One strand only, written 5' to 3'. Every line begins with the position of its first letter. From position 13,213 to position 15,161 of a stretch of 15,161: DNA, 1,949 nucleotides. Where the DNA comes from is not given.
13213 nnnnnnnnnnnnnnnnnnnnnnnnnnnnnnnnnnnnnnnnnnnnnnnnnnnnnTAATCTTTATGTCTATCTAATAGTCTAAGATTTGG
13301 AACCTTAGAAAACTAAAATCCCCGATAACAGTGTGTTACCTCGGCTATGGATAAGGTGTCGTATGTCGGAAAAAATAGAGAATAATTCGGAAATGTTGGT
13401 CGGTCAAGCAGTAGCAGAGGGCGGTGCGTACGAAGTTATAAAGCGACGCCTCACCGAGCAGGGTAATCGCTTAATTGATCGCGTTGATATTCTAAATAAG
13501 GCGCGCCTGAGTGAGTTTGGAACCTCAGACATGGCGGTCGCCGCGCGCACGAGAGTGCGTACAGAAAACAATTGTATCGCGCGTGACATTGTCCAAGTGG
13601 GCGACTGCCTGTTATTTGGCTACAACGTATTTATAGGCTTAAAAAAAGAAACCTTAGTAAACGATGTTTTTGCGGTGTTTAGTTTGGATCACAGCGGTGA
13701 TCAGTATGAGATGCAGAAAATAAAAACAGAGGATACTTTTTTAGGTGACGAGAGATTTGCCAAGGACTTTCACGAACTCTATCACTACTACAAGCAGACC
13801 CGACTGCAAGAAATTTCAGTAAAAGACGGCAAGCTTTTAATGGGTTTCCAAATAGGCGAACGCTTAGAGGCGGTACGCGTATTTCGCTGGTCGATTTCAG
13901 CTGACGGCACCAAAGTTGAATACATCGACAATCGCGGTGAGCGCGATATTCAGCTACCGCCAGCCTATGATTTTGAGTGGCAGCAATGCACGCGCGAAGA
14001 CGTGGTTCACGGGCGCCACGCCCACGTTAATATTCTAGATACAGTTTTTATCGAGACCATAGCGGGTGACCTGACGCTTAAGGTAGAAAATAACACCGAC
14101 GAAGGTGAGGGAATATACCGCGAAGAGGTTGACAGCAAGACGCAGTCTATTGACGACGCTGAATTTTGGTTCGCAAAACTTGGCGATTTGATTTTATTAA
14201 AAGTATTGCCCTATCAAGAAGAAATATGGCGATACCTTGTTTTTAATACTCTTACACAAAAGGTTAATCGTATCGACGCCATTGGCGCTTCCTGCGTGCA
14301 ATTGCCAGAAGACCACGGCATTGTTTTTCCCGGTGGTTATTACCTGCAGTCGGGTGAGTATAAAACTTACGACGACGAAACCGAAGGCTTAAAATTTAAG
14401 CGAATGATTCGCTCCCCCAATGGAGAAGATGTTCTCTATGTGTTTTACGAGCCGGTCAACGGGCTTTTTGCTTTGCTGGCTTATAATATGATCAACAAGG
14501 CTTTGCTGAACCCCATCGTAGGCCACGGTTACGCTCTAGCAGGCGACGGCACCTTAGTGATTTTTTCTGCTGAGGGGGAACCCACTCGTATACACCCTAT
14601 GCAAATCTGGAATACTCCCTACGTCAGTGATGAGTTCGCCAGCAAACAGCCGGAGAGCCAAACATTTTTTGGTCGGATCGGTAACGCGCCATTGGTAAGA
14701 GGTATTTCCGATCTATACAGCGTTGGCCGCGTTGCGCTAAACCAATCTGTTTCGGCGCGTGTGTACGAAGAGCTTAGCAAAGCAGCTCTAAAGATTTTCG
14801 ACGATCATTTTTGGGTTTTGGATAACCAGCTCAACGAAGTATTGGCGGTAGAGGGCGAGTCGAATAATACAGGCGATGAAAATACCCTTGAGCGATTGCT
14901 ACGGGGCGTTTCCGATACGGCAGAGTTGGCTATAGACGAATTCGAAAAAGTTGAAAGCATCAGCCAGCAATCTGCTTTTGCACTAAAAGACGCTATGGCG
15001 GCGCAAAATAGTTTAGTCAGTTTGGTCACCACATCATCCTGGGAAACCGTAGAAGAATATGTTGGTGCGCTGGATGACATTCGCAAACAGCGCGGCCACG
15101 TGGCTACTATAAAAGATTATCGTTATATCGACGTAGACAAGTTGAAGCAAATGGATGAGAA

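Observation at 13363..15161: Large ORF with no recognisable motif ending the operon, running off the window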

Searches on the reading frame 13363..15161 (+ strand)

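Call 6: search_protein_families(library=pfam, proteins=[window:13363-15161:+], max_evalue=0.1)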
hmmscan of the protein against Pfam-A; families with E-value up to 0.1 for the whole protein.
window:13363-15161:+ (599 aa): 1 family
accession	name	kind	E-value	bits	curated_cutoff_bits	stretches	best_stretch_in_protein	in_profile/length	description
PF12458.13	DUF3686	-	1e-200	667.4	25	1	37-483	2-448/448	ATPase involved in DNA repair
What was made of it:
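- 13363..15161 (+): 5' part (599 codons, about one third) of the bacE/PA3728-type giant AAA+ ATPase gene; it runs off the window. Call 6 (PF12458, E = 1e-200).
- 13471..14811 (+): Pfam DUF3686 match (aa 37-483, profile positions 2-448 of 448). Call 6.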

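Call 7: search_protein_families(library=ncbifam, proteins=[window:13363-15161:+], max_evalue=0.1)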
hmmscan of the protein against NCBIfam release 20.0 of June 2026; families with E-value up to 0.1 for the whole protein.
window:13363-15161:+ (599 aa): 1 family
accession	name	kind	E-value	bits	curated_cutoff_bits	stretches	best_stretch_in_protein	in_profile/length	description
TIGR02517.1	type_II_gspD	equivalog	0.035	12.6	351.35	1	489-576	252-337/600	type II secretion system secretin GspD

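Call 8: find_homologous_proteins(query=window:13363-15161:+, max_evalue=0.00001)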
Query window:13363-15161:+ (599 aa): 466 proteins with E <= 0.00001 among 8000 candidates; the best 120 are listed.
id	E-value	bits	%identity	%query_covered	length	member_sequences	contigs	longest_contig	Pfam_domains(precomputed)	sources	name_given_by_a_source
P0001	2.5e-247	840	63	100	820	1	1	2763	PF12458.14,PF25472.2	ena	-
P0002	5.5e-242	823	63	98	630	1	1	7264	PF12458.14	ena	-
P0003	2.3e-239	814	60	99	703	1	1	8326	PF12458.14,PF25472.2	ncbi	ncbi:DNA repair protein, partial [Oleispira antarctica]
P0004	3.9e-239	813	61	100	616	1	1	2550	PF12458.14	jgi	jgi:hypothetical protein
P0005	3.2e-238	810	62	98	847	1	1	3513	PF12458.14,PF25472.2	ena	-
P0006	3.5e-237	807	61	98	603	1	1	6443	PF12458.14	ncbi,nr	ncbi:MAG: repair protein, partial [Cellvibrio sp.]|nr:repair protein [Cellvibrio sp.]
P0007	1.2e-235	802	62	99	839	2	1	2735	PF12458.14,PF25472.2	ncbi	ncbi:MAG: DNA repair protein, partial [Moraxellaceae bacterium]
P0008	9.4e-235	799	61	98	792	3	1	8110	PF12458.14,PF25472.2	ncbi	-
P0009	1.7e-234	798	60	98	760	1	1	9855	PF12458.14,PF25472.2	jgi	jgi:hypothetical protein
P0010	3.3e-233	794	60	100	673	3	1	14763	PF12458.14,PF25472.2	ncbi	-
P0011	7.2e-233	792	59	99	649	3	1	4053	PF12458.14,PF25472.2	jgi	jgi:hypothetical protein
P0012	7.6e-233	792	59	100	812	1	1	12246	PF12458.14,PF25472.2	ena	-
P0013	2.3e-228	778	60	98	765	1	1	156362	PF12458.14,PF25472.2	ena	-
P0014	3.3e-228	777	57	98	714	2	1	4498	PF12458.14,PF25472.2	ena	-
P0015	4.0e-228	777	59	99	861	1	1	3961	PF12458.14,PF25472.2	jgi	-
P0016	1.6e-226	771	60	94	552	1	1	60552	PF12458.14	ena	-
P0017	4.6e-226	770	59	99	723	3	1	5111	PF12458.14,PF25472.2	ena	-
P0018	5.0e-222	757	59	98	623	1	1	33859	PF12458.14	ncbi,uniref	ncbi:DNA repair protein, partial [Pseudomonas sp. A-1]|uniref:DNA repair ATPase n=1 Tax=Pseudomonas 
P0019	1.6e-221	755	56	99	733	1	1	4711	PF12458.14,PF25472.2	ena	-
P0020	6.9e-221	753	57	99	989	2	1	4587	PF12458.14,PF25472.2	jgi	-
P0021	7.7e-221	753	62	91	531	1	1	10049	PF12458.14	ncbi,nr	ncbi:MAG TPA: DNA repair ATPase, partial [Cellvibrio sp.]|nr:DNA repair ATPase [Cellvibrio sp.]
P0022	1.0e-218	746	59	97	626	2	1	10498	PF12458.14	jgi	jgi:hypothetical protein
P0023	4.7e-218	744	61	90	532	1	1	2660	PF12458.14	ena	-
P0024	2.8e-217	741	58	97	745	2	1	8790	PF12458.14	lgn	-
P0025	9.2e-217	739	56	100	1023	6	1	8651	PF12458.14,PF25472.2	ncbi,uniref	ncbi:DNA repair ATPase, partial [Pseudomonas fluvialis]|uniref:DNA repair ATPase n=1 Tax=Pseudomonas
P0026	2.2e-215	735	54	99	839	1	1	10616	PF12458.14,PF25472.2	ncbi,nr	ncbi:MAG: DNA repair ATPase, partial [Algicola sp.]|nr:DNA repair ATPase [Algicola sp.]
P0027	1.8e-214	732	56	99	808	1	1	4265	PF12458.14,PF25472.2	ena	-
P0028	2.6e-214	731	55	98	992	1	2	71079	PF12458.14,PF25472.2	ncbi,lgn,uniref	ncbi:DNA repair ATPase [Providencia rettgeri]|uniref:DNA repair ATPase n=1 Tax=Providencia rettgeri 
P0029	3.4e-212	724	54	99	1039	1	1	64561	PF12458.14,PF25472.2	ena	-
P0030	5.8e-212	723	55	100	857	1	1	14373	PF12458.14,PF25472.2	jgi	-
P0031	8.5e-212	723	56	98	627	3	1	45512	PF12458.14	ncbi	ncbi:MAG: DNA repair ATPase, partial [Thiolinea sp.]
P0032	1.1e-211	723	68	78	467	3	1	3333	PF12458.14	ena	-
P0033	4.6e-211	720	56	100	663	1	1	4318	PF12458.14,PF25472.2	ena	-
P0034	9.7e-211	719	56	100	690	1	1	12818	PF12458.14,PF25472.2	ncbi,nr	ncbi:MAG: DNA repair protein, partial [Pseudomonas sp.]|nr:DNA repair protein [Pseudomonas sp.]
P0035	1.4e-210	719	54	100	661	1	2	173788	PF12458.14,PF25472.2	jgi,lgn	jgi:hypothetical protein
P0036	2.2e-209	715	54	99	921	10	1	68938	PF12458.14,PF25472.2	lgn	-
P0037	3.2e-206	704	55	99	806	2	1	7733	PF12458.14,PF25472.2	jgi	-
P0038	4.6e-206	704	55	100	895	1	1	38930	PF12458.14,PF25472.2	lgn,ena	-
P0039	5.3e-206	704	56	100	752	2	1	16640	PF12458.14,PF25472.2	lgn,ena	-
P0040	9.1e-205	700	68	74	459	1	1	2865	PF12458.14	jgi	jgi:hypothetical protein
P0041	1.8e-204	699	55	99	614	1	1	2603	PF12458.14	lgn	-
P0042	6.4e-204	697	54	100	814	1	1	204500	PF12458.14,PF25472.2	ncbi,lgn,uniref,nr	ncbi:DNA repair ATPase [Alkalisalibacterium limincola]|uniref:DNA repair ATPase n=1 Tax=Alkalisaliba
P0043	2.0e-203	695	59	88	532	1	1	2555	PF12458.14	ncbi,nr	ncbi:MAG TPA: DNA repair ATPase, partial [Pseudomonas sp.]|nr:DNA repair ATPase [Pseudomonas sp.]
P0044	9.2e-202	690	54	98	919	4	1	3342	PF12458.14,PF25472.2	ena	-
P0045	1.1e-201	689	53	98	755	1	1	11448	PF12458.14,PF25472.2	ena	-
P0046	3.4e-201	688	59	82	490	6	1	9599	PF12458.14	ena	-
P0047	1.8e-200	685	53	99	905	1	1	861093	PF12458.14,PF25472.2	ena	-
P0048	1.1e-199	683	55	91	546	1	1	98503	PF12458.14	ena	-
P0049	3.4e-199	681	52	99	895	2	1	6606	PF12458.14,PF25472.2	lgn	-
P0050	2.1e-198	679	57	92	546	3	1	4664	PF12458.14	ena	-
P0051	5.6e-197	674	53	98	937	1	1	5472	PF12458.14,PF25472.2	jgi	jgi:hypothetical protein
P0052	6.1e-196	671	54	97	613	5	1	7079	PF12458.14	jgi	jgi:hypothetical protein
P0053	1.5e-195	669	53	98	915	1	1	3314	PF12458.14,PF25472.2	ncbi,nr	ncbi:MAG TPA: DNA repair ATPase, partial [Lysobacter sp.]|nr:DNA repair ATPase [Lysobacter sp.]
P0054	2.5e-194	665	63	76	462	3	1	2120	PF12458.14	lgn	-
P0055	2.8e-192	658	59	81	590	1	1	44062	PF12458.14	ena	-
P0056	4.2e-192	658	55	87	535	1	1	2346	PF12458.14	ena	-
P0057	7.1e-192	657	51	99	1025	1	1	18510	PF12458.14,PF25472.2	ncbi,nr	ncbi:MAG: DNA repair ATPase, partial [Xanthomonadales bacterium]|nr:DNA repair ATPase [Xanthomonadal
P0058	1.1e-191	656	54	95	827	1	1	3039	PF12458.14,PF25472.2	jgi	jgi:hypothetical protein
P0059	3.8e-191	655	58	82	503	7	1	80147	PF12458.14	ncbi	ncbi:TPA: DNA repair ATPase, partial [Providencia alcalifaciens]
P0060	2.0e-189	649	51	97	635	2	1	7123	PF12458.14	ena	-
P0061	9.9e-189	647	54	91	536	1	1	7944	PF12458.14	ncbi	ncbi:DNA repair ATPase [Kaarinaea lacus]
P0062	1.0e-188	647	50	100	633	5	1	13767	PF12458.14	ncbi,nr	ncbi:MAG: ATPase [Moraxellaceae bacterium]|nr:ATPase [Moraxellaceae bacterium]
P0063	1.9e-187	642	49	98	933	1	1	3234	PF12458.14,PF04108.18,PF25472.2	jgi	-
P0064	5.6e-187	641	66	70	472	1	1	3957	PF12458.14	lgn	-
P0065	2.5e-186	639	65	71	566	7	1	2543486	PF12458.14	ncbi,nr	ncbi:DNA repair ATPase [Pseudomonas aeruginosa]|nr:DNA repair ATPase [Pseudomonas aeruginosa]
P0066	6.0e-186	638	50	96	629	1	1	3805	PF12458.14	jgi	jgi:hypothetical protein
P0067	7.1e-186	637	56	88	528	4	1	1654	PF12458.14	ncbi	ncbi:MAG: DNA repair ATPase, partial [Stenotrophomonas sp.]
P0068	9.2e-186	637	52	100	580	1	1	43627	PF12458.14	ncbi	ncbi:MAG: DNA repair ATPase, partial [Gammaproteobacteria bacterium]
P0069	2.4e-185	636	67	68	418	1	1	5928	PF12458.14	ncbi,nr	ncbi:MAG: DNA repair ATPase, partial [Oleiphilaceae bacterium]|nr:DNA repair ATPase [Oleiphilaceae b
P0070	7.9e-185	634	51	94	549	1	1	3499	PF12458.14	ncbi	ncbi:MAG: DNA repair ATPase, partial [Rhodanobacter sp.]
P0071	1.7e-184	633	58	78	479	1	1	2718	PF12458.14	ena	-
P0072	6.2e-184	631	51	97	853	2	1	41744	PF12458.14,PF25472.2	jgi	jgi:hypothetical protein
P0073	6.4e-184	631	63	73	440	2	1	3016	PF12458.14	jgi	-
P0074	9.7e-184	630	65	69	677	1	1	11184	PF12458.14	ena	-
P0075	9.7e-183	627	54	91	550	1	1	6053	PF12458.14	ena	-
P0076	7.8e-182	624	65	71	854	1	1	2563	PF12458.14,PF25472.2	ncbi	ncbi:MAG: DNA repair protein, partial [Puniceicoccaceae bacterium]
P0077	1.2e-181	623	56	80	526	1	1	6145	PF12458.14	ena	-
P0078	5.4e-180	618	58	78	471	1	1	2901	PF12458.14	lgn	-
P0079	5.4e-179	615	48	97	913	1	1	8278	PF12458.14,PF25472.2,PF13453.12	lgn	-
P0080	5.4e-179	615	48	98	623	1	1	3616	PF12458.14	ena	-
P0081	8.5e-179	614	57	79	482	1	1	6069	PF12458.14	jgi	-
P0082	2.0e-178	613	63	70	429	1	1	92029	PF12458.14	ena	-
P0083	2.6e-178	612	49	97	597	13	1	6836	PF12458.14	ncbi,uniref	ncbi:DNA repair ATPase, partial [Pseudoalteromonas marina]|uniref:DNA repair ATPase n=1 Tax=Pseudoal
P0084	2.7e-178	612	58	77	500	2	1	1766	PF12458.14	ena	-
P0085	4.7e-178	611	48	96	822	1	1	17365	PF12458.14,PF25472.2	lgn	-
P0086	5.2e-178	611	48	97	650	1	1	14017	PF12458.14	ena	-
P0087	6.7e-178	611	49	99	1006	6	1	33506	PF12458.14,PF25472.2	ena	-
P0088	2.6e-177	609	60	75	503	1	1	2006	PF12458.14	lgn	-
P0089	6.1e-177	608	52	91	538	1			PF12458.14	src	-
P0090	2.3e-176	606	66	67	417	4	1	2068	PF12458.14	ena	-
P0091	3.1e-176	605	48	100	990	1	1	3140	PF12458.14,PF25472.2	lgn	-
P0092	3.7e-176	605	48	99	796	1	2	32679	PF12458.14,PF25472.2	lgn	-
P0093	1.7e-175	603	47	99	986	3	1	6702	PF12458.14,PF25472.2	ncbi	-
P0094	2.0e-175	603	48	98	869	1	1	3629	PF12458.14,PF25472.2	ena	-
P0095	2.4e-175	602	49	98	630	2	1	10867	PF12458.14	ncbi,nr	ncbi:MAG TPA: DNA repair ATPase, partial [Myxococcus sp.]|nr:DNA repair ATPase [Myxococcus sp.]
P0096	3.0e-175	602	48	97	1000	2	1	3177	PF12458.14,PF25472.2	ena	-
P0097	6.4e-175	601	56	76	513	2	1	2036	PF12458.14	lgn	-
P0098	1.4e-174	600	59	74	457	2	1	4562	PF12458.14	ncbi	-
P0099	1.4e-174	600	49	96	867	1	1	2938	PF12458.14,PF25472.2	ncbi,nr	ncbi:MAG: DNA repair ATPase, partial [Zoogloeaceae bacterium]|nr:DNA repair ATPase [Zoogloeaceae bac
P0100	5.4e-174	598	47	98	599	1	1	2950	PF12458.14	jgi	-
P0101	2.4e-173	596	47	100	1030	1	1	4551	PF12458.14,PF25472.2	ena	-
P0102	3.4e-172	592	65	66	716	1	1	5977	PF01926.30,PF02421.25,PF12458.14,PF00009.34,PF14714.12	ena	-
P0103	5.6e-172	591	47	96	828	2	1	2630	PF12458.14,PF25472.2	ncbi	ncbi:MAG: DNA repair ATPase, partial [Persicimonas sp.]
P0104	2.0e-171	590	62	67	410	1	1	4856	PF12458.14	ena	-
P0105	3.1e-171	589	65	65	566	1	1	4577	PF12458.14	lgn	-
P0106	1.7e-170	587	47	98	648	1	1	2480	PF12458.14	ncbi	ncbi:MAG: DNA repair ATPase, partial [Bradymonadaceae bacterium]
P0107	2.6e-170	586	57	76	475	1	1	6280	PF12458.14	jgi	-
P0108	1.0e-169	584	50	91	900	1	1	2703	PF12458.14,PF25472.2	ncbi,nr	ncbi:MAG: DNA repair ATPase, partial [Myxococcales bacterium]|nr:DNA repair ATPase [Myxococcales bac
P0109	3.7e-169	582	46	99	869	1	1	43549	PF12458.14,PF25472.2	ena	-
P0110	7.7e-169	581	47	97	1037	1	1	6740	PF12458.14,PF25472.2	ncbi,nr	ncbi:MAG: DNA repair ATPase [Deltaproteobacteria bacterium]|nr:DNA repair ATPase [Nannocystaceae bac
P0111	3.9e-168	579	47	96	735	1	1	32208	PF12458.14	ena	-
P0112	2.4e-167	576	67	62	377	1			PF12458.14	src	-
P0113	2.6e-167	576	47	96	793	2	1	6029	PF12458.14,PF25472.2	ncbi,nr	ncbi:MAG TPA: DNA repair ATPase, partial [Thermoanaerobaculia bacterium]|nr:DNA repair ATPase [Therm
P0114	4.0e-167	575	51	87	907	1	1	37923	PF12458.14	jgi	jgi:hypothetical protein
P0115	1.1e-166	574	45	98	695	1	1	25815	PF12458.14,PF25472.2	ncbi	-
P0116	2.9e-166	573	48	97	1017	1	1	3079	PF12458.14,PF25472.2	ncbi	ncbi:MAG TPA: DNA repair ATPase, partial [Thermoanaerobaculia bacterium]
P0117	5.1e-166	572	52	81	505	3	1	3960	PF12458.14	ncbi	ncbi:MAG: DNA repair ATPase, partial [Chromatiales bacterium]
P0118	6.9e-166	571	57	76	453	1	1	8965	PF12458.14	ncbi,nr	ncbi:MAG: DNA repair protein, partial [Methylococcaceae bacterium]|nr:DNA repair protein [Methylococ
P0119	6.9e-165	568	46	97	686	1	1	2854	PF12458.14,PF25472.2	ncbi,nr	ncbi:MAG: DNA repair ATPase, partial [Giesbergeria sp.]|nr:DNA repair ATPase [Giesbergeria sp.]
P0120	8.3e-165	568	46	96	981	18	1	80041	PF12458.14,PF25472.2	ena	-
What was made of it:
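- The Pfam description is 'ATPase involved in DNA repair' and NCBI names it 'DNA repair ATPase' (calls 6, 8).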

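Call 9: search_solved_structures(query=window:13363-15161:+, max_evalue=1)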
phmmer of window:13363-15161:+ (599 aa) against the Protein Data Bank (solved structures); distinct sequences matched with E-value up to 1: 1.
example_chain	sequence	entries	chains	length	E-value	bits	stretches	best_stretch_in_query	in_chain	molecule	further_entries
8haz_A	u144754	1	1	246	0.8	11.4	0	425-505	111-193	DNA N6-methyl adenine demethylase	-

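Call 11: find_related_loci(query=window:13363-15161:+, collection=genome_contigs, flank=10000)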
Query window:13363-15161:+ (599 aa) in genome_contigs; peptide patterns used: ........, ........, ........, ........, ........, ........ (x = any residue, [..] = any of these).
279 stretches matched a pattern; 160 encode a relative of the query (tblastn E <= 1e-3); the best 80 are kept; 80 distinct loci.
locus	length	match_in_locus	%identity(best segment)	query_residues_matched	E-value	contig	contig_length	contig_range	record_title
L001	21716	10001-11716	66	12-599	0e+0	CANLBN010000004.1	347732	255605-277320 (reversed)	uncultured Pseudomonadales bacterium isolate 3-262-3Z.fasta genome assembly, contig: NODE_4, whole genome shotgun sequen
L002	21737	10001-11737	65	10-599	0e+0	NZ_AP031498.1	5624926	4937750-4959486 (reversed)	Maricurvus nonylphenolicus strain KU41E chromosome, complete genome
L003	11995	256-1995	63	1-598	0e+0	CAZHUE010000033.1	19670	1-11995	MAG TPA_asm: uncultured Methylomarinum sp. isolate binchicken_co24_139 genome assembly, contig: NODE_854_length_19670_co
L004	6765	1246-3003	63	9-599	0e+0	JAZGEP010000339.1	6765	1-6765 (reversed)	MAG: Methylococcales bacterium isolate SCS4bin.24 SCS4bin.24_339, whole genome shotgun sequence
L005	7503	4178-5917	63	1-598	0e+0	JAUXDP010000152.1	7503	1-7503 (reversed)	MAG: Methylococcaceae bacterium isolate CSMAG_2854 CSMAG_2854_k119_2203852_length_7503_cov_7.4215, whole genome shotgun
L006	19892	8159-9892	63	6-599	0e+0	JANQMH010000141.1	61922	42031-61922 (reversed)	MAG: Exilibacterium sp. isolate PL25a_bin.9 k99_1963928, whole genome shotgun sequence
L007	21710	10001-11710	64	13-598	0e+0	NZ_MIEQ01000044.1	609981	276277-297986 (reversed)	Motiliproteus sp. MSK22-1 scaffold39_cov2570_read212, whole genome shotgun sequence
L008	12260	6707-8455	63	1-598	0e+0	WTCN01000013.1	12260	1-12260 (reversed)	MAG: Methyloprofundus sp. isolate GLR997 c_000000250066, whole genome shotgun sequence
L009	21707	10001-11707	63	12-596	0e+0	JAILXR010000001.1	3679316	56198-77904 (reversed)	MAG: Cellvibrionaceae bacterium isolate PBSAgamm1 PBSAgamm1, whole genome shotgun sequence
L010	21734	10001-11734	63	6-599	0e+0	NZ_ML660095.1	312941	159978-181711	Exilibacterium tricleocarpae strain R142 Scaffold9, whole genome shotgun sequence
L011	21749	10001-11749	63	12-599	0e+0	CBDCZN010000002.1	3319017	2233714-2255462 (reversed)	MAG: Methylococcales bacterium isolate 45c4cb77-fec9-4c48-be97-a6abe3c5673b genome assembly, contig: contig_2, whole gen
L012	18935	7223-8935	64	12-598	0e+0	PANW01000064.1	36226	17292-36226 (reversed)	MAG: Cellvibrionaceae bacterium isolate SAT230 152842, whole genome shotgun sequence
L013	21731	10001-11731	61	7-599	0e+0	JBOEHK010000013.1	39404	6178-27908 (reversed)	MAG: Cellvibrionaceae bacterium isolate PBSgam9 PBS13d_contig_374, whole genome shotgun sequence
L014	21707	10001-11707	64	15-599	0e+0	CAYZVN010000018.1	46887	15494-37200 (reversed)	MAG TPA_asm: uncultured Saccharophagus sp. isolate SRP220891_co3_99 genome assembly, contig: NODE_628_length_46887_cov_7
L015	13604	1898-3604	64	15-599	0e+0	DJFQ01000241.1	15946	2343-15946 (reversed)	MAG TPA_asm: Marinagarivorans sp. UBA5868 UBA5868_contig_59108, whole genome shotgun sequence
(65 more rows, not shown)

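Call 12: search_protein_families(library=pfam, proteins=[P0029, P0110, P0025, P0101], max_evalue=0.01)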
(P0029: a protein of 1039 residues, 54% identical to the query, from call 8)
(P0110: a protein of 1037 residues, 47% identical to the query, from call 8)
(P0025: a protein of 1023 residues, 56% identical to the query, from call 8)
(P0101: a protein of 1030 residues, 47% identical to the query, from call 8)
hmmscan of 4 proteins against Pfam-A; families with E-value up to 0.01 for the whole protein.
P0029 (1039 aa): 3 families
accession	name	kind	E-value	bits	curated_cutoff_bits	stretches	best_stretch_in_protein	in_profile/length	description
PF12458.13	DUF3686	-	1.5e-192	640.5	25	1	38-481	5-448/448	ATPase involved in DNA repair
PF25472.1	DUF7902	-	1.3e-23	83.4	26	1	603-685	2-84/85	Domain of unknown function (DUF7902)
PF10303.14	DUF2408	-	0.0038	18.2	25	0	547-684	10-121/130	Protein of unknown function (DUF2408)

P0110 (1037 aa): 3 families
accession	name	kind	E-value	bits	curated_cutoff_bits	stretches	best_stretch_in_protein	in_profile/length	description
PF12458.13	DUF3686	-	2.1e-204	679.6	25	1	36-485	2-448/448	ATPase involved in DNA repair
PF25472.1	DUF7902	-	3.3e-23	82.1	26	1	606-690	1-85/85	Domain of unknown function (DUF7902)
PF25793.1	WH_2nd_NFRKB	-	0.0068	16.9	27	0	513-596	27-114/139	NFRKB second winged helix domain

P0025 (1023 aa): 3 families
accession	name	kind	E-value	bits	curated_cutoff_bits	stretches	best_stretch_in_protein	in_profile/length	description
PF12458.13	DUF3686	-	3.3e-206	685.5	25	1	37-483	2-448/448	ATPase involved in DNA repair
PF25472.1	DUF7902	-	4.4e-29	101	26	1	605-687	2-84/85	Domain of unknown function (DUF7902)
PF16752.10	TBCC_N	-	0.0035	18.1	27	1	673-747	9-85/115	Tubulin-specific chaperone C N-terminal domain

P0101 (1030 aa): 2 families
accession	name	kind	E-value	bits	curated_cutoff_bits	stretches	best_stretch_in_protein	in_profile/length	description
PF12458.13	DUF3686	-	3.3e-197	655.8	25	1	39-483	2-448/448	ATPase involved in DNA repair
PF25472.1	DUF7902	-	2.8e-25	88.8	26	1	603-687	1-85/85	Domain of unknown function (DUF7902)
